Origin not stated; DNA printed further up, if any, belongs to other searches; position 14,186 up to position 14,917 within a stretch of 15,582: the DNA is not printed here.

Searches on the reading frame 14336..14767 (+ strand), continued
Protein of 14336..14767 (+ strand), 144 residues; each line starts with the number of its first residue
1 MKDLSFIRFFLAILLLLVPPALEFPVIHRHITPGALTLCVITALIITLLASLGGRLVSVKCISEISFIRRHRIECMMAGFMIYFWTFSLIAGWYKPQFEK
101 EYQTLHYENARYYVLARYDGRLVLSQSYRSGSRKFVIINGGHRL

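Call 39: search_protein_representatives(protein=P0004)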
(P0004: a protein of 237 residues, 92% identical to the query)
Query: 237 residues. Proteins with E-value up to 0.001 (for the whole library): 57; up to 1e-10: 37; up to 1e-30: 14. The best 57 are listed.
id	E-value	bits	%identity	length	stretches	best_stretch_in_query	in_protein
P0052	5.2e-90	317.6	59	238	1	3-236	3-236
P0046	4.8e-89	314.4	79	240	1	1-182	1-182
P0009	1.0e-61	225.0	94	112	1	84-195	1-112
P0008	8.8e-61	221.9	93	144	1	116-225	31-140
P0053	2.6e-43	164.7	75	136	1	1-96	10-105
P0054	1.2e-40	156.0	62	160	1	4-135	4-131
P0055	2.0e-40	155.3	39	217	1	47-237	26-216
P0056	1.4e-39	152.5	43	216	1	23-236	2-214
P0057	6.0e-39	150.4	86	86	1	2-81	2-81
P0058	1.5e-38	149.1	82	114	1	1-82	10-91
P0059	7.5e-33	130.4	46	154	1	4-131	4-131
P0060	1.9e-32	129.1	81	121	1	1-75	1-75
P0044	5.0e-32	127.7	79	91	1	84-169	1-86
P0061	2.7e-31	125.3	44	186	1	6-163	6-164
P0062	4.9e-30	121.2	60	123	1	1-87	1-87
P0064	1.6e-28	116.2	32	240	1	6-221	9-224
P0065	1.6e-28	116.2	31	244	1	9-235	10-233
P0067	1.7e-24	103.1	28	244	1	10-220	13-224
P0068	2.5e-23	99.2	28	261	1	7-220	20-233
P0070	2.3e-21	92.8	28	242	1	5-231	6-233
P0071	2.4e-18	82.9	34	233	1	8-225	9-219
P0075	4.7e-17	78.7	29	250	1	9-220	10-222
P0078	8.4e-16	74.6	24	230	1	16-213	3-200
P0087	1.1e-09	54.6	25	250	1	15-230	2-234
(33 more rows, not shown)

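Call 42: search_solved_structures(query=A2, max_evalue=1)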
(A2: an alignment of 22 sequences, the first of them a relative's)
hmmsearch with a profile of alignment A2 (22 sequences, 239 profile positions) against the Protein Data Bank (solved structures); distinct sequences matched with E-value up to 1: 0.

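Call 43: search_protein_families(library=phrogs, proteins=[P0004, P0052, P0065], max_evalue=0.01)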
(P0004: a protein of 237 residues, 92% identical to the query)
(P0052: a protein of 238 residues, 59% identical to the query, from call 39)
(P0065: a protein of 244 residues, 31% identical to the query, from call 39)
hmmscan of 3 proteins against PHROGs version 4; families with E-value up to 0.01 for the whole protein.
P0004 (237 aa): 4 families
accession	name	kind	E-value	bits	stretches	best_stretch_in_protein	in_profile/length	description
phrog_1521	-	unknown function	6.1e-86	288.7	1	17-237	1-221/222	-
phrog_14371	-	unknown function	1.2e-58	198.6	1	1-154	1-154/158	-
phrog_17164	-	unknown function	4.3e-45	152.9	1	1-85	1-85/86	-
phrog_3985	-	unknown function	6.8e-44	148.7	1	160-237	1-78/79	-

P0052 (238 aa): 4 families
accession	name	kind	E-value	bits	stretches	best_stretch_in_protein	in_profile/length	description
phrog_1521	-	unknown function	5.2e-90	302.1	1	17-236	1-220/222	-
phrog_14371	-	unknown function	4.4e-56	190.3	1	1-155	1-155/158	-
phrog_17164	-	unknown function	2.1e-37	128.3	1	1-85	1-85/86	-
phrog_3985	-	unknown function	9.9e-36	122.6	1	161-237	2-78/79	-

P0065 (244 aa): 4 families
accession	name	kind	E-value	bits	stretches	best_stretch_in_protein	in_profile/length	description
phrog_1521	-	unknown function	1.6e-27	97.7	1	19-232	2-218/222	-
phrog_17164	-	unknown function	5.4e-20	72.4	1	10-83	9-82/86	-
phrog_14371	-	unknown function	7.7e-20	72.6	1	10-127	9-126/158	-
phrog_3985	-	unknown function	1.9e-08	35.2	1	163-233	5-76/79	-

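Call 44: search_protein_families(library=padloc, proteins=[P0004, P0052, P0065, window:14336-14767:+], max_evalue=1)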
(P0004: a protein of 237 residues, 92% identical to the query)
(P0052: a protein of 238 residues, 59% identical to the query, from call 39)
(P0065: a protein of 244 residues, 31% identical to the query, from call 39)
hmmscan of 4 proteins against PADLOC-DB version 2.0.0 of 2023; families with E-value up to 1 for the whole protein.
P0004 (237 aa): 1 family
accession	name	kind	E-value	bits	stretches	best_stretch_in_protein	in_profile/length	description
PDLC02343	AbiC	-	0.014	12.9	1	54-115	9-69/306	AbiC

P0052 (238 aa): 0 families

P0065 (244 aa): 0 families

window:14336-14767:+ (144 aa): 0 families

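Call 45: search_protein_families(library=ncbifam, proteins=[P0004, P0052, P0065, P0068], max_evalue=1)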
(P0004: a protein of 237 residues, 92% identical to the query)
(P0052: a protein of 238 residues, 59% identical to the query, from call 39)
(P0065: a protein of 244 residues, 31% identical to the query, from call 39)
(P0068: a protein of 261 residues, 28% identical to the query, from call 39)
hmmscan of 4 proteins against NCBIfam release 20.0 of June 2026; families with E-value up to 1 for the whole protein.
P0004 (237 aa): 0 families

P0052 (238 aa): 0 families

P0065 (244 aa): 0 families

P0068 (261 aa): 0 families

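Call 46: search_protein_families(library=pfam, proteins=[P0004, P0052, P0065, P0068], max_evalue=1)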
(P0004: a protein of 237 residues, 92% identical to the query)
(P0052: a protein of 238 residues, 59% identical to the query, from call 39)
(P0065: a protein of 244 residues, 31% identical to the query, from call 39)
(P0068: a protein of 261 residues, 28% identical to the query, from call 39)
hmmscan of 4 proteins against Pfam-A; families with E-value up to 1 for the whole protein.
P0004 (237 aa): 1 family
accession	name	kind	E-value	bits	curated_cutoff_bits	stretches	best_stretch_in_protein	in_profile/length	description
PF00122.25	E1-E2_ATPase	-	0.98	9.3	28.1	1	58-108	118-166/181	E1-E2 ATPase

P0052 (238 aa): 0 families

P0065 (244 aa): 1 family
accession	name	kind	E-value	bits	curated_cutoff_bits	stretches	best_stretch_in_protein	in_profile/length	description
PF01040.23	UbiA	-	0.34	10.6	34.2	1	63-175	92-209/250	UbiA prenyltransferase family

P0068 (261 aa): 1 family
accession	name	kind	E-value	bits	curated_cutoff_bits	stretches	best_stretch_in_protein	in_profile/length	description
PF10636.14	hemP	-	0.21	11.9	25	1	199-222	14-37/37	Hemin uptake protein hemP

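Call 52: predict_structure(alignment_id=A2)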
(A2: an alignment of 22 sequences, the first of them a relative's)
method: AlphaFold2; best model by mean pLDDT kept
length: 237 residues; sequences in the alignment: 22
mean_pLDDT: 81.2   pTM: 0.77
mean pLDDT of the five models: 81.2, 79.3, 78.5, 77.3, 76.2
residues with pLDDT >= 90: 41; 70-90: 160; 50-70: 34; < 50: 2
segments of 3 or more residues with pLDDT < 50: none
pLDDT, mean of each block of 10 residues (from residue 1): 63 86 92 90 86 86 83 77 70 84 84 83 89 68 53 67 90 90 87 89 89 82 77 82
secondary structure, 60 per line:
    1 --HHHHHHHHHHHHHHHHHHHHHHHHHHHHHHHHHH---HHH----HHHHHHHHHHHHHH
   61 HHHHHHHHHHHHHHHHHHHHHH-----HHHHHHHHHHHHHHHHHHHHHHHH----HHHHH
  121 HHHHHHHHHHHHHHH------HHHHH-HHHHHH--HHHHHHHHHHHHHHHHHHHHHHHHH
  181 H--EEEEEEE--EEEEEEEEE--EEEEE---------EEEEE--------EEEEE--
elements in order: H3-36 H47-82 H88-111 H116-135 H142-146 H148-153 H156-181 E184-190 E193-201 E204-208 E218-222 E231-235

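Call 58: find_related_loci(query=A1, collection=genome_contigs, flank=5000)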
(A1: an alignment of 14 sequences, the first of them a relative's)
Query A1 (237 aa) in genome_contigs; peptide patterns used: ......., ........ (x = any residue, [..] = any of these).
42 stretches matched a pattern; 6 encode a relative of the query (tblastn E <= 1e-3); 6 distinct loci.
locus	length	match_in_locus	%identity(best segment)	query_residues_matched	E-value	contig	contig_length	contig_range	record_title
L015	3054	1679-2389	57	1-237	5e-93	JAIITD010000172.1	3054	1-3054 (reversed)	MAG: Veillonella sp. isolate Map_179_004 contig_100_1248, whole genome shotgun sequence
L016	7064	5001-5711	57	1-237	4e-90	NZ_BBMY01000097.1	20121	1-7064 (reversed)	Escherichia albertii NBRC 107761 = DSM 17582 strain NBRC 107761, whole genome shotgun sequence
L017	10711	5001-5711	56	1-237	9e-89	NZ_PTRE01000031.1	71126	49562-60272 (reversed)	Escherichia sp. MOD1-EC7003 MOD1-EC7003_31_length_71126_cov_112, whole genome shotgun sequence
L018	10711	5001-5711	46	1-237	4e-75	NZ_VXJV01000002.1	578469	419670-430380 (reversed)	Salmonella enterica subsp. diarizonae strain CCUG 30040T contig_0000002, whole genome shotgun sequence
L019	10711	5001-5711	45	1-237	6e-74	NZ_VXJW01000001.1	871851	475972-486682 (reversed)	Salmonella enterica subsp. arizonae strain CCUG 6322T contig_0000001, whole genome shotgun sequence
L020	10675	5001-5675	33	9-231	1e-30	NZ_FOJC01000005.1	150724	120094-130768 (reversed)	[Haemophilus] ducreyi strain ATCC 33940, whole genome shotgun sequence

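Call 62: search_protein_families(library=ncbifam, proteins=[L018:3260-4486:-, L018:7050-8168:+, L018:8299-9963:+, L018:1133-1894:-, L018:5001-5714:+], max_evalue=0.00001)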
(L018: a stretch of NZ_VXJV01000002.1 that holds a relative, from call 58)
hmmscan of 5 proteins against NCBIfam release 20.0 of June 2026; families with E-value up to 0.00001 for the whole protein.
L018:3260-4486:- (408 aa): 7 families
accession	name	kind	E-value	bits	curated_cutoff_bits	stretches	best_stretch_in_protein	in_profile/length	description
NF011908.0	PRK15381.1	equivalog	1.3e-266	883.7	444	1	1-408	1-408/408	type III secretion system effector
NF045906.1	LysophlipPlaALeg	equivalog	3.8e-34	118.2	450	1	141-394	20-292/305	GDSL family lysophospholipase PlaA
NF045907.1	LplActasePlaCLeg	equivalog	8.9e-14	51.1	700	1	251-346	236-331/429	lysophospholipase/glycerophospholipid:cholesterol acyltransferase PlaC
NF011917.0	PRK15387.1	equivalog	9.5e-13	47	1243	1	1-114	1-112/788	type III secretion system effector E3 ubiquitin transferase SspH2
NF011899.0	PRK15372.1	equivalog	2.6e-12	46.9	621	1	1-113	1-111/322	SPI-2 type III secretion system effector SseI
NF007045.0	PRK09498.1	equivalog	5e-10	38.8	391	1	1-102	1-98/336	SPI-2 type III secretion system effector SifA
NF007046.0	PRK09499.1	equivalog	6.3e-06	25.4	376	0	1-105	1-104/316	SPI-2 type III secretion system effector SifB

L018:7050-8168:+ (372 aa): 22 families
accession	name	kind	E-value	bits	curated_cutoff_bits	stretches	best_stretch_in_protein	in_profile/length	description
TIGR02818.1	adh_III_F_hyde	equivalog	2.9e-220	730.8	543.95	1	2-369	1-368/368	S-(hydroxymethyl)glutathione dehydrogenase/class III alcohol dehydrogenase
TIGR03989.1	Rxyl_3153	subfamily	4.8e-92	309.1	440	1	2-369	1-370/370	NDMA-dependent alcohol dehydrogenase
TIGR03451.1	mycoS_dep_FDH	equivalog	3.8e-70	236.5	512.9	1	4-368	3-357/358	S-(hydroxymethyl)mycothiol dehydrogenase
NF041097.1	keto_inos_dh_IolM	equivalog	2.4e-42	145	450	2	179-368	199-388/389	scyllo-inosose 3-dehydrogenase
NF006940.0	PRK09422.1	equivalog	5e-37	127.6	344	2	14-112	11-109/338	alcohol dehydrogenase AdhP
TIGR00692.1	tdh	equivalog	1.2e-36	126.4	458.35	2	177-367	151-338/340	L-threonine 3-dehydrogenase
NF003808.0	PRK05396.1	equivalog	5.5e-35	120.8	380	2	140-368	120-339/341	L-threonine 3-dehydrogenase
NF010344.0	PRK13771.1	subfamily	6.4e-33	114.1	349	2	5-109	3-107/334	putative alcohol dehydrogenase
TIGR03201.1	dearomat_had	equivalog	1.6e-29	103.1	338.65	1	10-367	6-346/349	6-hydroxycyclohex-1-ene-1-carbonyl-CoA dehydrogenase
TIGR03366.1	HpnZ_proposed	hypoth_equivalog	1.2e-28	100.2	328.1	1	25-305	3-270/315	putative phosphonate catabolism associated alcohol dehydrogenase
NF041172.1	AcrlCoa_red_Thmprot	equivalog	5e-27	94.7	500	1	5-363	3-327/334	acryloyl-CoA reductase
NF047908.1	AldhRedAhr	equivalog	5.4e-26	91.3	470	2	4-112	5-114/335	NADPH-dependent aldehyde reductase Ahr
NF007489.0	PRK10083.1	equivalog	1.1e-24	87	376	2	14-109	11-106/339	Zn-dependent oxidoreductase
NF007375.0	PRK09880.1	equivalog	3.1e-21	75.5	469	1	27-357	27-330/344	L-idonate 5-dehydrogenase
NF007642.0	PRK10309.1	equivalog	2.1e-20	73.2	550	2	139-247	115-222/347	galactitol-1-phosphate 5-dehydrogenase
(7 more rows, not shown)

L018:8299-9963:+ (554 aa): 9 families
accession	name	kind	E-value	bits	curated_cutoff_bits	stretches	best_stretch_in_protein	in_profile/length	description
NF047851.1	MCPCitTducer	equivalog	1.2e-149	500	900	1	103-547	80-521/553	methyl-accepting chemotaxis citrate transducer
NF011622.0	PRK15048.1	equivalog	4.3e-139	465.1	900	1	30-548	3-521/553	methyl-accepting chemotaxis protein II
NF011615.0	PRK15041.1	equivalog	4.8e-129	431.5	947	1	44-550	26-525/554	methyl-accepting chemotaxis protein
NF007309.0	PRK09793.1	equivalog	3.2e-119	399.3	903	1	41-547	16-518/533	methyl-accepting chemotaxis protein IV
NF041847.1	transduc_aer2_vibrio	equivalog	2.2e-96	323.9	1200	1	240-549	452-761/804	aerotaxis transducer Aer2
NF058645.1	MCPCtpMPsAe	equivalog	3.9e-30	105.1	900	1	208-541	194-557/558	methyl-accepting chemotaxis protein CtpM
NF050802.1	AspChtxCcaA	equivalog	1.2e-20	73.4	1300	1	374-478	561-664/700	aspartate chemotaxis receptor CcaA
NF040691.1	MtrAB_MtrB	equivalog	5.3e-07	29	450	1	212-294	182-263/507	MtrAB system histidine kinase MtrB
NF033092.0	HK_WalK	equivalog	5.2e-06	25.3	725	1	210-294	168-252/594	cell wall metabolism sensor histidine kinase WalK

L018:1133-1894:- (253 aa): 10 families
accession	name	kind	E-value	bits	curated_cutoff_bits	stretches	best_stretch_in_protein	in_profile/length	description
TIGR01096.1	3A0103s03R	subfamily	2.4e-32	112.4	256.35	1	6-226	3-222/250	lysine/arginine/ornithine ABC transporter substrate-binding protein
NF007029.0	PRK09495.1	equivalog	6.5e-25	88.3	303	1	18-251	14-242/248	glutamine ABC transporter substrate-binding protein GlnH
NF008426.0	PRK11260.1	equivalog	1.4e-22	80.3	312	1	10-226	17-232/266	cystine ABC transporter substrate-binding protein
NF041765.1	ArtJ_Ecoli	equivalog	1.1e-18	67.8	510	1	11-194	5-177/243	arginine ABC transporter substrate-binding protein ArtJ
NF011965.0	PRK15437.1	equivalog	1.8e-15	57.2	459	1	4-193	2-185/260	histidine ABC transporter substrate-binding protein HisJ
NF041764.1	ArtI_Ecoli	equivalog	4.3e-15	55.8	522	1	20-236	12-224/243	arginine ABC transporter substrate-binding protein ArtI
NF011583.0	PRK15007.1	subfamily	2.2e-13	50.1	358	1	19-226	11-213/243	arginine ABC transporter substrate-binding protein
NF011586.0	PRK15010.1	equivalog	3.2e-11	43.3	440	1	4-192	2-184/260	lysine/arginine/ornithine ABC transporter substrate-binding protein ArgT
NF008112.0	PRK10859.1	equivalog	1.3e-08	33.8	354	1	27-154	41-166/483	membrane-bound lytic murein transglycosylase MltF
NF052427.1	StpK7MSMEG_1200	equivalog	1.6e-08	33.5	900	1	27-110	360-443/601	serine/threonine protein kinase StpK7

L018:5001-5714:+ (238 aa): 0 families
